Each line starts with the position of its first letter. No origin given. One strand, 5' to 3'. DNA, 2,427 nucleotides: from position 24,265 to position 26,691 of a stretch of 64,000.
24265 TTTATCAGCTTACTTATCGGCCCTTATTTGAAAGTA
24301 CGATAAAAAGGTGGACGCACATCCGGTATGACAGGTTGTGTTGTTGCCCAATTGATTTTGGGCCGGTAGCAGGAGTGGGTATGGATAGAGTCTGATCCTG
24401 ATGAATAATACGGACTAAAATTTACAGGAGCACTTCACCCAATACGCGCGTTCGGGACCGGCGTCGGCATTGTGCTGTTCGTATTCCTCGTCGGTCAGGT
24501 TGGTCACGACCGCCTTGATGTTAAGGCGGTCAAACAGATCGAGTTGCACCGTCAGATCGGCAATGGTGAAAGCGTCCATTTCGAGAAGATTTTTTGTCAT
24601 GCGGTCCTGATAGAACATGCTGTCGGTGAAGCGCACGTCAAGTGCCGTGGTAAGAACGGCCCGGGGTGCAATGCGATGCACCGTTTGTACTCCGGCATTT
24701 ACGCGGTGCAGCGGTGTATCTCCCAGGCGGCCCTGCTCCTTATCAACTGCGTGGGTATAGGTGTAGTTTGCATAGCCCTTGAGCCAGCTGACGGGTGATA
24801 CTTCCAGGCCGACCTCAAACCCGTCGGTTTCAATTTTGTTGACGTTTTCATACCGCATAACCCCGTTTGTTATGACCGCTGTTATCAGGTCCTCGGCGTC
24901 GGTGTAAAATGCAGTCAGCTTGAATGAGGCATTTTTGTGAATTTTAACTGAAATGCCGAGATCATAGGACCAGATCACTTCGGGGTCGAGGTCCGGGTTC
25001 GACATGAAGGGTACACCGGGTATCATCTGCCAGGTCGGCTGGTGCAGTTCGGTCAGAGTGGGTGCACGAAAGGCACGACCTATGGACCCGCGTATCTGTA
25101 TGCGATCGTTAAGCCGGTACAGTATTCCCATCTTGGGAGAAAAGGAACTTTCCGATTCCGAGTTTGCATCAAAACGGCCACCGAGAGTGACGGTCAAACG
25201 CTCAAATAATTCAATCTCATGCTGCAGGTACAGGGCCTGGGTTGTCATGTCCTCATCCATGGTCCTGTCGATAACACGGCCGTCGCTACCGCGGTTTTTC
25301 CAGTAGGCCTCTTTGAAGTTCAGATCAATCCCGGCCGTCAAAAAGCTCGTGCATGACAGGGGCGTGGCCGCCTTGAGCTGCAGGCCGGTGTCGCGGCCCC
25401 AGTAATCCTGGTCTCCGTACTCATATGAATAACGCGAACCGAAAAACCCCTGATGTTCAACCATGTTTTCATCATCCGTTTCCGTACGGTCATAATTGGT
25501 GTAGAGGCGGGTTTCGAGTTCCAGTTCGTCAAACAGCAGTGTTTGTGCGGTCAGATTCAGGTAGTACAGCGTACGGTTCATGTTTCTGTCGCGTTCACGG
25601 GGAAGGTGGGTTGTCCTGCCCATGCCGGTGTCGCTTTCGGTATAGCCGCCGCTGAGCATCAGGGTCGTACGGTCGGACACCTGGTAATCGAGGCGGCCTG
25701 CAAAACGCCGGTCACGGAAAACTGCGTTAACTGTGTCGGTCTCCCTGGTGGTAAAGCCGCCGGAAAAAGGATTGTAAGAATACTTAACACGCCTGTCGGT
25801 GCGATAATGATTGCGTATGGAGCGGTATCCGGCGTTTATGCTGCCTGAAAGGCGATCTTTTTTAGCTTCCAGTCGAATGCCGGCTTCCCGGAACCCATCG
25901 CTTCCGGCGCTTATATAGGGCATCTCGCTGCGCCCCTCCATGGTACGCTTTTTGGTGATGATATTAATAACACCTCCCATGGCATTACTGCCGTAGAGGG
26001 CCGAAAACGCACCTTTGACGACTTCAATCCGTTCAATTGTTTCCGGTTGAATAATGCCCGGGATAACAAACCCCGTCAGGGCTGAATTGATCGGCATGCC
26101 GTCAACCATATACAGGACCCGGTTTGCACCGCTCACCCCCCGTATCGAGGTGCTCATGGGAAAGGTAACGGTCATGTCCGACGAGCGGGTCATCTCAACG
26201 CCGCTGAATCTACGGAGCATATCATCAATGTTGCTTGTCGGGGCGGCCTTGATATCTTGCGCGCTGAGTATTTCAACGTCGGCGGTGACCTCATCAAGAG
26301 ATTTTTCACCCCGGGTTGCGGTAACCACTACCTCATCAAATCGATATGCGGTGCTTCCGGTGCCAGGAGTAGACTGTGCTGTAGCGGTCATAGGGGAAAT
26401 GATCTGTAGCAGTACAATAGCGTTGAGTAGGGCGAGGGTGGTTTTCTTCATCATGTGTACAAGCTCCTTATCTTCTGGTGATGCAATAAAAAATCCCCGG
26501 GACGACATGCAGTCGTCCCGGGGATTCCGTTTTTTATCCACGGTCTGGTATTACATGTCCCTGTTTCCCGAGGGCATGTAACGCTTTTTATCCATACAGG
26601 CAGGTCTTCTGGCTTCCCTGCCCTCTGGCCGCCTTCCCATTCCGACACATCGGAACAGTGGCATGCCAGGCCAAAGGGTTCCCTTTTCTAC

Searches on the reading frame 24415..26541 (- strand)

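Call 14: search_protein_families(library=pfam, proteins=[window:24415-26541:-], max_evalue=0.001)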
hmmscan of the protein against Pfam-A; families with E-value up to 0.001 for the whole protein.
window:24415-26541:- (708 aa): 4 families
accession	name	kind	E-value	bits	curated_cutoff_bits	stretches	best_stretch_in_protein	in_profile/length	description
PF00593.30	TonB_dep_Rec_b-barrel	-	2.8e-48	166.3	27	1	284-682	22-436/436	TonB dependent receptor-like, beta-barrel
PF07715.20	Plug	-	2.9e-25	89.3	23.9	1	82-191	2-107/107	TonB-dependent Receptor Plug Domain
PF14905.12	OMP_b-brl_3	-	1.5e-16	60.9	27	1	373-692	45-383/408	Outer membrane protein beta-barrel family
PF25183.1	OMP_b-brl_4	-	0.00014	20.9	30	0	465-501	436-472/838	Outer membrane beta barrel domain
